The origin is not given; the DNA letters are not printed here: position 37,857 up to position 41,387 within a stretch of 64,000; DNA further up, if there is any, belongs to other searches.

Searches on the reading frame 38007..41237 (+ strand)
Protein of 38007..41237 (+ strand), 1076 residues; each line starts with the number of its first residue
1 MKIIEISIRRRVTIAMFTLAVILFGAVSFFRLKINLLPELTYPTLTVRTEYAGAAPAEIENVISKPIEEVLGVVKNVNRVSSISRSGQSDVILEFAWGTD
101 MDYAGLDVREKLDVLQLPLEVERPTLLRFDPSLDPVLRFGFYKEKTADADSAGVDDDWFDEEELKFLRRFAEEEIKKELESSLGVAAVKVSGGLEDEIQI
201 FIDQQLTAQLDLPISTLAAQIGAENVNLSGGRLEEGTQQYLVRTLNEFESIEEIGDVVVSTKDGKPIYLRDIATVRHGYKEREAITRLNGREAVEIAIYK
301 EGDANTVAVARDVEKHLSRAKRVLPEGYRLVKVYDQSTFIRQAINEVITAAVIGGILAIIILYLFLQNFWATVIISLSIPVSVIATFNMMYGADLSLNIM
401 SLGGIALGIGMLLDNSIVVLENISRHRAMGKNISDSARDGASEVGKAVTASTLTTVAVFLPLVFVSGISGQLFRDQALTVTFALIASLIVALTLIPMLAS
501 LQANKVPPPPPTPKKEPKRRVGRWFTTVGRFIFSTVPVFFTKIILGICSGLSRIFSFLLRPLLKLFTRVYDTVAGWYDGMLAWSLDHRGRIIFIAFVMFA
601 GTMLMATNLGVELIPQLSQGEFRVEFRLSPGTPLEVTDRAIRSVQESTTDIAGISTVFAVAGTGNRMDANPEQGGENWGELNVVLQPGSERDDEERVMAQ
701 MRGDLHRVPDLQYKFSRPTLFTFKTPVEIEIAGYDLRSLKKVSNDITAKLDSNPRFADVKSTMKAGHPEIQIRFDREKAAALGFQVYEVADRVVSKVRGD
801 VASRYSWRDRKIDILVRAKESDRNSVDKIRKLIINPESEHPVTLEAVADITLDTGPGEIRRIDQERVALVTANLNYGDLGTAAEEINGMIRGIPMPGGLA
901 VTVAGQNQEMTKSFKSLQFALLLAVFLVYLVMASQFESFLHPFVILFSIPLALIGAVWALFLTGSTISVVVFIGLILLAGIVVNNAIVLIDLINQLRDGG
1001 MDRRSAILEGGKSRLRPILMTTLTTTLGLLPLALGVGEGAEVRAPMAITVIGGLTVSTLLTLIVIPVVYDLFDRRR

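Call 3: search_protein_families(library=pfam, proteins=[window:38007-41237:+], max_evalue=0.01)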
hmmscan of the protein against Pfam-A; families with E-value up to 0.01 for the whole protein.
window:38007-41237:+ (1076 aa): 2 families
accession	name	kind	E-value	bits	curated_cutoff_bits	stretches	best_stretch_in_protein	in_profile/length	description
PF00873.25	ACR_tran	-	4.3e-265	882.6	28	2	3-506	1-493/1021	AcrB/AcrD/AcrF family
PF03176.21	MMPL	-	7.5e-17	61.7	20.5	2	345-532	143-326/333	MMPL family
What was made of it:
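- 38007..41237 (+): Gene 2: RND permease 1 (1076 aa); overlaps the MFP gene by 4 nt. Pfam ACR_tran E 4e-265 (call 3).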

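Call 4: search_protein_families(library=ncbifam, proteins=[window:38007-41237:+], max_evalue=0.01)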
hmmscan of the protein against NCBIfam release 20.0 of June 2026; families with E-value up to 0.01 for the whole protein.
window:38007-41237:+ (1076 aa): 24 families
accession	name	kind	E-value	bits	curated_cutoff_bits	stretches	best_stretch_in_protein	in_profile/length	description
NF033617.1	RND_permease_2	subfamily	4.5e-207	690.3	1250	2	6-500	3-485/1009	multidrug efflux RND transporter permease subunit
TIGR00914.1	2A0601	subfamily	2.2e-165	552.1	701.45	2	569-1076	518-1039/1051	CusA/CzcA family heavy metal efflux RND transporter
NF000282.2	RND_permease_1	subfamily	3.7e-162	541.6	1250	1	8-1071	5-1026/1029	multidrug efflux RND transporter permease subunit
TIGR00915.1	2A0602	subfamily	6.3e-141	471.3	940.35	2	8-525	6-516/1050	efflux RND transporter permease subunit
NF007905.0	PRK10614.1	equivalog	1.1e-131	440.5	1774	2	1-501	1-488/1025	multidrug efflux RND transporter permease subunit MdtC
NF007798.0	PRK10503.1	equivalog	4.6e-126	421.8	1584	2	8-500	17-496/1040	MdtB/MuxB family multidrug efflux RND transporter permease subunit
NF007133.0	PRK09579.1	equivalog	2.2e-110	369.8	1763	2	1-501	1-487/1017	multidrug efflux RND transporter permease subunit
NF007131.0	PRK09577.1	equivalog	3.9e-100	336.1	1768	2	8-500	6-493/1045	multidrug efflux RND transporter permease subunit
NF007842.1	PRK10555.1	equivalog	5.5e-96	322.4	1854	2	13-500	11-494/1036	multidrug efflux RND transporter permease AcrD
NF000037.1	RND_perm_OqxB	exception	8.9e-95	318.4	2200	2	6-528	6-520/1050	multidrug efflux RND transporter permease subunit OqxB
NF011706.2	PRK15127.1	equivalog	2.1e-83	280.9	2150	2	9-500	7-494/1049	multidrug efflux RND transporter permease subunit AcrB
TIGR00921.1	2A067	subfamily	8.1e-17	60.5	351.9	2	291-501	136-345/733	hydrophobe/amphiphile efflux-3 (HAE3) family transporter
TIGR00916.1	2A0604s01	subfamily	2.1e-15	57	148.6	2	337-491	80-230/231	SecD/SecF family protein translocase subunit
NF009583.0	PRK13024.1-3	subfamily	1.3e-08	33.4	721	1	342-511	276-435/755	protein translocase subunit SecDF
NF009580.0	PRK13023.1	equivalog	4.6e-08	31.7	1153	1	331-533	277-472/775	protein translocase subunit SecDF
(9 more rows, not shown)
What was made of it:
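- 38007..41237 (+): Best NCBIfam matches are the RND_permease_2 subfamily and MdtC/MdtB-like models, all below the equivalog cutoffs (call 4)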
